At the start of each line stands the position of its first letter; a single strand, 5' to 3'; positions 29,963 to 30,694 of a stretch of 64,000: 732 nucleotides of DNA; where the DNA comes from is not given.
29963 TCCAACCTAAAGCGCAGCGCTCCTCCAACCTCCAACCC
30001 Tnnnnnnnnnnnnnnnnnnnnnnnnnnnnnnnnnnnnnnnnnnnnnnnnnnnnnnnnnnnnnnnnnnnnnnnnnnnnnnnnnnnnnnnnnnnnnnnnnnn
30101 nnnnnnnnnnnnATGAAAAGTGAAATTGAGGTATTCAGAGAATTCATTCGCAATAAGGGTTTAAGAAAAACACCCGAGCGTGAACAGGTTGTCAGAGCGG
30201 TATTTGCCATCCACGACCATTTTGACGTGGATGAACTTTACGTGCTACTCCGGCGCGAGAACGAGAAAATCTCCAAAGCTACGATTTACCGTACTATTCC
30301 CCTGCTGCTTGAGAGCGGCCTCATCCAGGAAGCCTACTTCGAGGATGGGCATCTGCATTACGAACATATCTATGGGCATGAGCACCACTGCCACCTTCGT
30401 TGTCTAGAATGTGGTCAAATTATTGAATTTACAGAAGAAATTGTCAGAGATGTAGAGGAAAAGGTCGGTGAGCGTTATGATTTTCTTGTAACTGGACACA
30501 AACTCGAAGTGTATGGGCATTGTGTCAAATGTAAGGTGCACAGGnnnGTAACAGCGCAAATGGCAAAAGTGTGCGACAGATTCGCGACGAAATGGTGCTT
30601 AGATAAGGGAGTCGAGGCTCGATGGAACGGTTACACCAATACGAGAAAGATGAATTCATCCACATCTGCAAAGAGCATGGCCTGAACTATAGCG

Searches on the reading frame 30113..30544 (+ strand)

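Call 3: search_protein_families(library=pfam, proteins=[window:30113-30544:+], max_evalue=0.01)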
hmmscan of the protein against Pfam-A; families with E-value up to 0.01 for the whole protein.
window:30113-30544:+ (144 aa): 1 family
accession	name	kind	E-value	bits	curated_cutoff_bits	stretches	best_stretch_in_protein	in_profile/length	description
PF01475.25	FUR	-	4.4e-29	101.5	23.1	1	15-134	2-121/121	Ferric uptake regulator family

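Call 4: search_protein_families(library=ncbifam, proteins=[window:30113-30544:+], max_evalue=0.01)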
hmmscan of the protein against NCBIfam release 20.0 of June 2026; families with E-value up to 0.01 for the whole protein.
window:30113-30544:+ (144 aa): 10 families
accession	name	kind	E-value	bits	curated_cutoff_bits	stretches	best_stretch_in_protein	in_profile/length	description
NF051892.1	TransRegFurBacil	equivalog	3.2e-28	98.7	220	1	1-142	1-145/149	ferric iron uptake transcriptional regulator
NF051891.1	TransRegFurHelico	equivalog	7.1e-21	74.6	200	1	3-141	9-146/148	ferric iron uptake transcriptional regulator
NF052545.1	TransRegPerRClab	equivalog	5.2e-20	71.8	180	1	10-141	6-135/138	transcriptional regulator PerR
NF006999.0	PRK09462.1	equivalog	1.4e-19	70.1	146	1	14-140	10-136/148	ferric iron uptake transcriptional regulator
NF008646.0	PRK11639.1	equivalog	2e-11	43.9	167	1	12-141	17-147/171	zinc uptake transcriptional repressor Zur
NF047406.1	TransRegPerRTherm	equivalog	2.5e-11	43.9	200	1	18-143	5-128/130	manganese-dependent transcriptional regulator PerR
NF047462.1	FUR_perox_PerRA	exception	1.4e-09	38.6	200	1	1-122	1-122/142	peroxide-responsive transcriptional repressor PerRA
NF045678.1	TransRegIrrA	equivalog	7.7e-08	32.3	150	1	6-93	7-95/138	iron response transcriptional regulator IrrA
NF045677.1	FeRespRegIrr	equivalog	3.1e-07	30.5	170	1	10-93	2-86/127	Fur family transcriptional regulator Irr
NF047461.1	FUR_perox_PerRB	exception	0.0036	17.2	250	1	17-77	26-86/143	peroxide-responsive transcriptional repressor PerRB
